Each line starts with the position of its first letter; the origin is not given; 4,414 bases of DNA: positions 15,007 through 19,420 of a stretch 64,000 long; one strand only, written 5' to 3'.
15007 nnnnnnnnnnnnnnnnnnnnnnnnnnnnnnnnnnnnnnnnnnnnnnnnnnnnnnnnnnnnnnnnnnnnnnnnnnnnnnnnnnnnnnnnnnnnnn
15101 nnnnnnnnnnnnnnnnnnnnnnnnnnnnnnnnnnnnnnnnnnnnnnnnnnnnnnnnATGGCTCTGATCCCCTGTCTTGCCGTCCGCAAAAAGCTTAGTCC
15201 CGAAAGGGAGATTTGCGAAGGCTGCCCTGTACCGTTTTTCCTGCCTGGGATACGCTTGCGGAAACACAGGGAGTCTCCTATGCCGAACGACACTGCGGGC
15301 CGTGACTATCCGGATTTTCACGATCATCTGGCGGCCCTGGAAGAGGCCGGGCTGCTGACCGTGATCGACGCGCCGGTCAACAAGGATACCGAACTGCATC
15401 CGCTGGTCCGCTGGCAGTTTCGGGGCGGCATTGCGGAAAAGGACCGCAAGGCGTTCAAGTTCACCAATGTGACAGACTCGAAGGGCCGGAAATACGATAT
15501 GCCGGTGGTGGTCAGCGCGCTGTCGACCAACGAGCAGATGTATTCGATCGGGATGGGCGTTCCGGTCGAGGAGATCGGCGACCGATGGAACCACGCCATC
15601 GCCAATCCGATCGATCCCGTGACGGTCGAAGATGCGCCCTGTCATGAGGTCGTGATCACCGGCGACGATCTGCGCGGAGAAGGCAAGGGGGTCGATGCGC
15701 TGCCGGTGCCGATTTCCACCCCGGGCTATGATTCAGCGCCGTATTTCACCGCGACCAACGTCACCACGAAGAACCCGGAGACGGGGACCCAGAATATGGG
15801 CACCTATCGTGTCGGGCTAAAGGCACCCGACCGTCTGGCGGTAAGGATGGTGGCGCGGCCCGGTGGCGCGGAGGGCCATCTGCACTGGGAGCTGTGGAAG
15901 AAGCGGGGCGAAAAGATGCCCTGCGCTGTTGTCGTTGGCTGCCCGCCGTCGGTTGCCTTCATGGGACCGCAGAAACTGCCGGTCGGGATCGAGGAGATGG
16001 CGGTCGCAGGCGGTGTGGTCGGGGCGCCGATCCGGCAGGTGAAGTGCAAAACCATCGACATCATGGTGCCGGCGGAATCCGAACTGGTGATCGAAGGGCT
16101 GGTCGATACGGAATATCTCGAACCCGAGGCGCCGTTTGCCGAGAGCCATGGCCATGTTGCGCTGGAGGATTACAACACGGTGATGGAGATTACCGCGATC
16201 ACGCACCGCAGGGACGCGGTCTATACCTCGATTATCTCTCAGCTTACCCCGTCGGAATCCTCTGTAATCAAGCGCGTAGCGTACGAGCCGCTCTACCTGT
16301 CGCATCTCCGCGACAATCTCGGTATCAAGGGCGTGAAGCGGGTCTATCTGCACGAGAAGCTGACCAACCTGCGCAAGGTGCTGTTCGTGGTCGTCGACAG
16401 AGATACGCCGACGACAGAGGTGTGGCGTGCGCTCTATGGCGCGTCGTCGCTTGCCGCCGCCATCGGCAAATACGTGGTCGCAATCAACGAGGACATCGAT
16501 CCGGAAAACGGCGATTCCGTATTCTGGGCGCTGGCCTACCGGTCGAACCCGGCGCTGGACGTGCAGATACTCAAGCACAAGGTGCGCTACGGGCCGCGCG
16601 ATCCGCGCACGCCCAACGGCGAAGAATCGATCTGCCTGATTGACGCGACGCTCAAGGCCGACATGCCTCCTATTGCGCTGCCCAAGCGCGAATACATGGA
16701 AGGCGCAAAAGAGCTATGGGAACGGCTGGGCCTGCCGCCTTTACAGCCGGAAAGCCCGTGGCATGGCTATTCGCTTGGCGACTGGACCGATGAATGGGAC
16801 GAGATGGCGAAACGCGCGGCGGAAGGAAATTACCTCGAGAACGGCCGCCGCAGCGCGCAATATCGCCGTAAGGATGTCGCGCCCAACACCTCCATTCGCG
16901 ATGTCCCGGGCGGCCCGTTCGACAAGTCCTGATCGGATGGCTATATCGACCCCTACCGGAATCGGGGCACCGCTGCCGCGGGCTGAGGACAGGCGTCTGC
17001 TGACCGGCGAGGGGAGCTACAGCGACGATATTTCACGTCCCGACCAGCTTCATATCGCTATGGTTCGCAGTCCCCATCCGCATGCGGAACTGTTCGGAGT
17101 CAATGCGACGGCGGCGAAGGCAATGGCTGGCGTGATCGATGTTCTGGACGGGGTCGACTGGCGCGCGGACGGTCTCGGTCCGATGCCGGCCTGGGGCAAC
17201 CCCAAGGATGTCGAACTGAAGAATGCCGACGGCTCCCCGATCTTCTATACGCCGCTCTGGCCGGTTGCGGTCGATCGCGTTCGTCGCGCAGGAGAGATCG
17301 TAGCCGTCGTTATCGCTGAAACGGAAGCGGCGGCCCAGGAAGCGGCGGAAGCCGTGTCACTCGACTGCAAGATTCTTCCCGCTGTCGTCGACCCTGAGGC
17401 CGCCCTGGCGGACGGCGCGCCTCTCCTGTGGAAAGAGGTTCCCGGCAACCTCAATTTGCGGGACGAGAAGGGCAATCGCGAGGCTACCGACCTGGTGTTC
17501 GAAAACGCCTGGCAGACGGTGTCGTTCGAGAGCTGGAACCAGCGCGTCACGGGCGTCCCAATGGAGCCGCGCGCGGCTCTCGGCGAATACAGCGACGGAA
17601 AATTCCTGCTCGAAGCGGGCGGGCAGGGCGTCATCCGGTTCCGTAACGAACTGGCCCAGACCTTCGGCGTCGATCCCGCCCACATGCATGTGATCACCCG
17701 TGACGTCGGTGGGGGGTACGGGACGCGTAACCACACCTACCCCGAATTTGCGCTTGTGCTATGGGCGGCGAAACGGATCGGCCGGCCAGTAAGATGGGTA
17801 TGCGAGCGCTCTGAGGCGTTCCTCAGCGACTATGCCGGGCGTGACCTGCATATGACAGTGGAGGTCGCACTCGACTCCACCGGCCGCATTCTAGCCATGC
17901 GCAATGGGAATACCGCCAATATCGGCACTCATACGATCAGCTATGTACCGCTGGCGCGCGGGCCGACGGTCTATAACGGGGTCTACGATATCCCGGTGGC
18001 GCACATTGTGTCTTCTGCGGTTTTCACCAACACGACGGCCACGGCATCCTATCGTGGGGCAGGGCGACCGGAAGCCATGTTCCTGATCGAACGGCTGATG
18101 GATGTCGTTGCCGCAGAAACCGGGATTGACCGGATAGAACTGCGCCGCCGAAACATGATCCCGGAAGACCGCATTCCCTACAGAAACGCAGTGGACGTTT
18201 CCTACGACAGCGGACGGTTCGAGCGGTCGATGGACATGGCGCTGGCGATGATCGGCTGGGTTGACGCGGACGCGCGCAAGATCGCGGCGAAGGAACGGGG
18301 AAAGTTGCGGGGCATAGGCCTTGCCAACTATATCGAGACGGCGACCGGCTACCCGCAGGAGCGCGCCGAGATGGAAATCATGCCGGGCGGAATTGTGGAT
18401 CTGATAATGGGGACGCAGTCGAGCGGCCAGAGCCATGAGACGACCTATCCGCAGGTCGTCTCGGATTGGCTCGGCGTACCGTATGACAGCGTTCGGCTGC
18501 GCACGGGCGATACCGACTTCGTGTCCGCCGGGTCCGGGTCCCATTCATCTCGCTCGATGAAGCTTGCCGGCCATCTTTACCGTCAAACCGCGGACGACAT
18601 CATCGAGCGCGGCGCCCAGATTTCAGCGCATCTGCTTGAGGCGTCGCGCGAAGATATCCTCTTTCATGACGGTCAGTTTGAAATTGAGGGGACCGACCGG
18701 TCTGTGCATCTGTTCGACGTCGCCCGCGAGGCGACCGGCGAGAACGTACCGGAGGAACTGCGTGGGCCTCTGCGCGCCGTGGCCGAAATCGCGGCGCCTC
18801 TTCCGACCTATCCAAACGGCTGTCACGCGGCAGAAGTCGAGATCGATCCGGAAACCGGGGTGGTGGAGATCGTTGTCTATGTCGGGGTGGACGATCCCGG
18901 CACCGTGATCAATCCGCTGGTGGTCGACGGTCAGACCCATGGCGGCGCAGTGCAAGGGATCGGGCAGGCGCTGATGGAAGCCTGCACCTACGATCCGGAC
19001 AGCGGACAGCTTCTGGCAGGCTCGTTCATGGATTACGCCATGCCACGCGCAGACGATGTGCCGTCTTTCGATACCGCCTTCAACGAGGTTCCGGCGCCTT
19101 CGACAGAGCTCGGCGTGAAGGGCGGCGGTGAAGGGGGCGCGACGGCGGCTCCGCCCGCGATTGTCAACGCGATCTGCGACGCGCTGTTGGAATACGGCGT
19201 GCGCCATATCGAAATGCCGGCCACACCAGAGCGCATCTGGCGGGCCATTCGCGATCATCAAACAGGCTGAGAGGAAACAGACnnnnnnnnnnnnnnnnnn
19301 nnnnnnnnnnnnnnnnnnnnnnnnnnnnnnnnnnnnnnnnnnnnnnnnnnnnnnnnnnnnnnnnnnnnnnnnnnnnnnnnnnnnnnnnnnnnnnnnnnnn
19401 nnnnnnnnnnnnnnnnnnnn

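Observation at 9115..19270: Catabolic module combining two ICL/PEPM lyase paralogues, a LeuCD-like hydratase, an amidohydrolase, a UbiD decarboxylase, an orphan Mo-hydroxylase and a crotonase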

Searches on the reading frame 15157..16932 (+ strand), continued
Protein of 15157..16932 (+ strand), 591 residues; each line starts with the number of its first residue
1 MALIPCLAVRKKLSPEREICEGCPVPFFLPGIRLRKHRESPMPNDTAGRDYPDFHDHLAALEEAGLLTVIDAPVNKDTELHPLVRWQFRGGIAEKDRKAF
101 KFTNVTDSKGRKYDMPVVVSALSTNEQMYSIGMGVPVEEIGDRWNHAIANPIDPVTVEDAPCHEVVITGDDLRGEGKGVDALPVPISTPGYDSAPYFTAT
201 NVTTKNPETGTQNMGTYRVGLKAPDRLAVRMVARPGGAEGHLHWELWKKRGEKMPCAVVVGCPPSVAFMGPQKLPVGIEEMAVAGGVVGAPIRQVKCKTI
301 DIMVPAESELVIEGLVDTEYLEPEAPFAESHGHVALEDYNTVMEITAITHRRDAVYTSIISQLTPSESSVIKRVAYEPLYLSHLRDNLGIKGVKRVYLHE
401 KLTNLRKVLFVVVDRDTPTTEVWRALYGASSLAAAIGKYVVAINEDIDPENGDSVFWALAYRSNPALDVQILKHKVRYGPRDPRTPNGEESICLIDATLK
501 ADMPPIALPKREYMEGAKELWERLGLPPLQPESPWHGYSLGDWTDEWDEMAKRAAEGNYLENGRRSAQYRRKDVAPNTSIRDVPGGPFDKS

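Call 80: search_protein_families(library=pfam, proteins=[L033:5970-8096:+, L064:14415-16220:+, L086:14034-15071:-, L045:4481-5275:+, L086:8956-9894:+, L048:18516-19595:+, L052:5415-6017:-, L041:3484-4356:+, L012:16828-19140:+, L057:5598-6485:+])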
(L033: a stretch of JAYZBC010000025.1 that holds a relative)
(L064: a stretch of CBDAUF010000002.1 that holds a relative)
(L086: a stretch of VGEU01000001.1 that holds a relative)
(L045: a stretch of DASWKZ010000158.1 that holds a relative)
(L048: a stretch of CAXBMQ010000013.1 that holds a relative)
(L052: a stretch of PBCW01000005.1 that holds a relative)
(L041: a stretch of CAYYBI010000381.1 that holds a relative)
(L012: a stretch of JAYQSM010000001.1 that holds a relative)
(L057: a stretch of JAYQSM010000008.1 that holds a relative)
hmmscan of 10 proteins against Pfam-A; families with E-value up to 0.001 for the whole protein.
L033:5970-8096:+ (708 aa): 1 family
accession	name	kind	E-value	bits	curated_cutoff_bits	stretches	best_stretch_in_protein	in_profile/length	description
PF01970.21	TctA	-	4.1e-124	414.9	28.9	1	24-445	2-423/423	Tripartite tricarboxylate transporter TctA family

L064:14415-16220:+ (601 aa): 3 families
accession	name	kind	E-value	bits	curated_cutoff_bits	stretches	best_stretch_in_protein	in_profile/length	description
PF02775.26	TPP_enzyme_C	-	2.4e-21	76.5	21.9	1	422-577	8-151/151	Thiamine pyrophosphate enzyme, C-terminal TPP binding domain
PF02776.23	TPP_enzyme_N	-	4.7e-19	68.7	26.8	1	21-123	3-102/119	Thiamine pyrophosphate enzyme, N-terminal TPP binding domain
PF00205.28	TPP_enzyme_M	-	1.4e-10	41.4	30.4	1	218-301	1-84/137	Thiamine pyrophosphate enzyme, central domain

L086:14034-15071:- (345 aa): 0 families

L045:4481-5275:+ (264 aa): 1 family
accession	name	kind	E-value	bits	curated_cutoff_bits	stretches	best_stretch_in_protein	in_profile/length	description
PF00596.27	Aldolase_II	-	1.9e-40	139.2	22.2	1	28-208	2-182/183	Class II Aldolase and Adducin N-terminal domain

L086:8956-9894:+ (312 aa): 3 families
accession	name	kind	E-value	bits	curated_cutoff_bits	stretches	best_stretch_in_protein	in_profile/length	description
PF13561.12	adh_short_C2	-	6.2e-58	196.6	27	1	73-308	1-234/236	Enoyl-(Acyl carrier protein) reductase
PF00106.31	adh_short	-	4.2e-51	173.6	26.6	1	67-256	1-189/195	short chain dehydrogenase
PF08659.16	KR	-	1.5e-07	31.9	22.6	1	70-186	4-123/180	KR domain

L048:18516-19595:+ (359 aa): 2 families
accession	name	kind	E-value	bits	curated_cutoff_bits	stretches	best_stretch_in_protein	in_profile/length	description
PF01070.24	FMN_dh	-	3e-100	336.1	24.9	1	14-335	1-349/350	FMN-dependent dehydrogenase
PF00478.31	IMPDH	-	7.2e-05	22.4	25.6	1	192-290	132-238/345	IMP dehydrogenase / GMP reductase domain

L052:5415-6017:- (200 aa): 3 families
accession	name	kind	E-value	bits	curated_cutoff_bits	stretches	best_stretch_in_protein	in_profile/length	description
PF01799.25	Fer2_2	-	2.4e-27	95.3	30.3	1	116-189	1-74/75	[2Fe-2S] binding domain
PF00111.32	Fer2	-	5.3e-06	26.7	21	1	49-101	2-54/77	2Fe-2S iron-sulfur cluster binding domain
PF13085.11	Fer2_3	-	3.7e-05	24.1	27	1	66-120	35-89/107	2Fe-2S iron-sulfur cluster binding domain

L041:3484-4356:+ (290 aa): 1 family
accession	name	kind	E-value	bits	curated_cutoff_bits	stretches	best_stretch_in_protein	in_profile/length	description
PF02668.22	TauD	-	1.8e-65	221.9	27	1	5-278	2-267/267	Taurine catabolism dioxygenase TauD, TfdA family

L012:16828-19140:+ (770 aa): 3 families
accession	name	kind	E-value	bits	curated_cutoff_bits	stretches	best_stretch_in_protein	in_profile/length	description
PF00384.28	Molybdopterin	-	1.1e-55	189.5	24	1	52-508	1-352/353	Molybdopterin oxidoreductase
PF01568.27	Molydop_binding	-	5.2e-25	88.1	26.8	1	625-744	1-108/110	Molydopterin dinucleotide binding domain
PF18364.6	Molybdopterin_N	-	3.8e-17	62.4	26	1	10-48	3-41/41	Molybdopterin oxidoreductase N-terminal domain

L057:5598-6485:+ (295 aa): 1 family
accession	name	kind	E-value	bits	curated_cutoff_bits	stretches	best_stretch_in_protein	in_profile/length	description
PF00892.27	EamA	-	7.9e-27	94.6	28.2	2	153-279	2-130/135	EamA-like transporter family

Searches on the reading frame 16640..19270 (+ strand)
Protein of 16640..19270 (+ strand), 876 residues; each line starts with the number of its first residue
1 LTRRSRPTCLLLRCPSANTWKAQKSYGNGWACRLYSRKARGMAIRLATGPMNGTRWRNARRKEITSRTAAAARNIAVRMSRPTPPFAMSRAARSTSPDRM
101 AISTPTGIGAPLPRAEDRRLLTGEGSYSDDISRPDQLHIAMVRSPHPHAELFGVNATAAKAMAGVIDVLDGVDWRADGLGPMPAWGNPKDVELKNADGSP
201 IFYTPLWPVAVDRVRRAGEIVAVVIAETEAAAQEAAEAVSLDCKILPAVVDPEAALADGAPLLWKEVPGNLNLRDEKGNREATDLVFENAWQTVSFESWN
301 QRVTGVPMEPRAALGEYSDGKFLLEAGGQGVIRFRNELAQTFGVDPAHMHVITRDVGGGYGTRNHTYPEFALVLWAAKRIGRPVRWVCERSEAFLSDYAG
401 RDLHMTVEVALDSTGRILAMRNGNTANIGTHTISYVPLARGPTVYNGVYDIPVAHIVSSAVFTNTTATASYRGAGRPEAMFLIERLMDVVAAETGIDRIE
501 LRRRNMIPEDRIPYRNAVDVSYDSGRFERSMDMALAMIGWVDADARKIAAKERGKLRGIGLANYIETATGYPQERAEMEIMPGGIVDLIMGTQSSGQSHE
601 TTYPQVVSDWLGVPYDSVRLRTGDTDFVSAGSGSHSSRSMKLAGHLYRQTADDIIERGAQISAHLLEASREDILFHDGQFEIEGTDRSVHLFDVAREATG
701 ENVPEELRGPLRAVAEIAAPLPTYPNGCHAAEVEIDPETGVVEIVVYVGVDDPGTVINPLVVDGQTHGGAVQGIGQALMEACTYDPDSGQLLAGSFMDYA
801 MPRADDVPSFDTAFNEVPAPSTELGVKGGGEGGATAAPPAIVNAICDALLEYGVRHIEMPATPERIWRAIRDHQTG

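Call 3: search_protein_families(library=pfam, proteins=[window:16640-19270:+])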
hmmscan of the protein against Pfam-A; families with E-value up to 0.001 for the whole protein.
window:16640-19270:+ (876 aa): 3 families
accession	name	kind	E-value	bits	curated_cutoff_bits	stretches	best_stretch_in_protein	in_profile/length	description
PF20256.3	MoCoBD_2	-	1.4e-70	238.4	27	1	535-808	3-283/283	Molybdopterin cofactor-binding domain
PF02738.23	MoCoBD_1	-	3e-59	200.5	27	1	268-506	6-244/244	Molybdopterin cofactor-binding domain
PF01315.27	Ald_Xan_dh_C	-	5.2e-21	75.5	31.3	1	122-243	1-106/110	Aldehyde oxidase and xanthine dehydrogenase, a/b hammerhead domain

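Call 4: search_protein_families(library=ncbifam, proteins=[window:16640-19270:+])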
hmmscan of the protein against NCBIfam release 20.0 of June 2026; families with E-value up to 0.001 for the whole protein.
window:16640-19270:+ (876 aa): 13 families
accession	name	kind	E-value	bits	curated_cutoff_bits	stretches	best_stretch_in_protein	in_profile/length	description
NF041018.1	glyceraldDH_alpha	equivalog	2.8e-159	531.9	790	1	108-867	3-741/741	glyceraldehyde dehydrogenase subunit alpha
NF040766.1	CODH_aero_grp5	exception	1.4e-140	470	950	2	108-695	5-591/785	aerobic carbon-monoxide dehydrogenase large subunit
TIGR02416.1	CO_dehy_Mo_lg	equivalog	3.9e-138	461.8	991.15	1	116-869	1-770/770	aerobic carbon-monoxide dehydrogenase large subunit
NF043082.1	XdhA_XDHase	equivalog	6.4e-95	318.9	780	1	108-873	1-755/758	xanthine dehydrogenase subunit XdhA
TIGR03194.1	4hydrxCoA_A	equivalog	9.9e-92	308.6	994.55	1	118-869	7-745/746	4-hydroxybenzoyl-CoA reductase subunit alpha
NF007426.0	PRK09970.1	equivalog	9.8e-90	301.6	916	1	108-871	6-756/761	xanthine dehydrogenase molybdenum-binding subunit XdhA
NF045668.1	pterin_aldehy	equivalog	2.3e-70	237.8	1100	1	111-870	178-904/905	molybdopterin-dependent aldehyde oxidoreductase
TIGR03196.1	pucD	equivalog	2.8e-70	237.6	783.65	1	107-849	2-740/763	xanthine dehydrogenase subunit D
TIGR02965.1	xanthine_xdhB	equivalog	1.5e-52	178.8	849.5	1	119-872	12-756/758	xanthine dehydrogenase molybdopterin binding subunit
TIGR03313.1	Se_sel_red_Mo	hypoth_equivalog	2.8e-52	177.6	1101.9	2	287-870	368-949/951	molybdopterin-dependent oxidoreductase Mo/Fe-S-binding subunit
TIGR03311.1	Se_dep_XDH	equivalog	2.1e-48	165.1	830.45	2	105-656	158-676/848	selenium-dependent xanthine dehydrogenase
NF041671.1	peri_hyde_PaoC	equivalog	2.1e-46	158.6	1180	1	213-868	104-729/735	aldehyde oxidoreductase molybdenum-binding subunit PaoC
TIGR02969.1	mam_aldehyde_ox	subfamily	3.8e-29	100.8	1912.3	1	108-874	576-1311/1330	aldehyde oxidase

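Call 31: search_solved_structures(query=window:16937-19270:+, max_evalue=1e-20)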
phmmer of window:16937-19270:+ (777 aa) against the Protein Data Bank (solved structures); distinct sequences matched with E-value up to 1e-20: 40.
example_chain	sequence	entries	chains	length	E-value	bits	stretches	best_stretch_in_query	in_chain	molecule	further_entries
8uem_A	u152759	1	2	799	1.8e-132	446.6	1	6-774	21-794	Carbon monoxide dehydrogenase (Large chain), CoxL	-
1ffu_B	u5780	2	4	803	1.5e-106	360.8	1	7-775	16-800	CUTL, MOLYBDOPROTEIN OF CARBON MONOXIDE DEHYDROGENASE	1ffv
1t3q_B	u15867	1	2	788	1e-105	358.1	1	8-773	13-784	quinoline 2-oxidoreductase large subunit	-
7dqx_A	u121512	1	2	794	1.7e-104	354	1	8-769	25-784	6-hydroxypseudooxynicotine dehydrogenase complex subunit gamma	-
1n5w_B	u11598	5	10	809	2.9e-103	350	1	8-770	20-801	Carbon monoxide dehydrogenase large chain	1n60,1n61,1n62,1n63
4zoh_A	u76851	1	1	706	3.7e-103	349.6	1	108-750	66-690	Putative oxidoreductase molybdopterin-binding subunit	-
1zxi_B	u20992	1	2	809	3.9e-103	349.5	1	8-770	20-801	Carbon monoxide dehydrogenase large chain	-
1rm6_A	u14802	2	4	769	3.7e-65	223.9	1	9-770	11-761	4-hydroxybenzoyl-CoA reductase alpha subunit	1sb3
1sij_A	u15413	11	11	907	2.6e-42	148.4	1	12-414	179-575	Aldehyde oxidoreductase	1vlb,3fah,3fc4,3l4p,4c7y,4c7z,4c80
5y6q_C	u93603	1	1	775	6e-36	127.4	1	48-750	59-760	Aldehyde oxidase large subunit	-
1dgj_A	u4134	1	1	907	8.9e-34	120.2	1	10-557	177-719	ALDEHYDE OXIDOREDUCTASE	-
1wyg_A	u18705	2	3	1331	9.2e-33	116.8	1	9-774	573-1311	Xanthine dehydrogenase/oxidase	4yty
4yrw_A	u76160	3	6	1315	7e-32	113.9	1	9-774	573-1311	Xanthine dehydrogenase/oxidase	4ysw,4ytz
3an1_A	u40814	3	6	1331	7.3e-32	113.9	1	9-774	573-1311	Xanthine dehydrogenase/oxidase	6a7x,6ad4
2e3t_A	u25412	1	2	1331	7.3e-32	113.8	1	9-774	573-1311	Xanthine dehydrogenase/oxidase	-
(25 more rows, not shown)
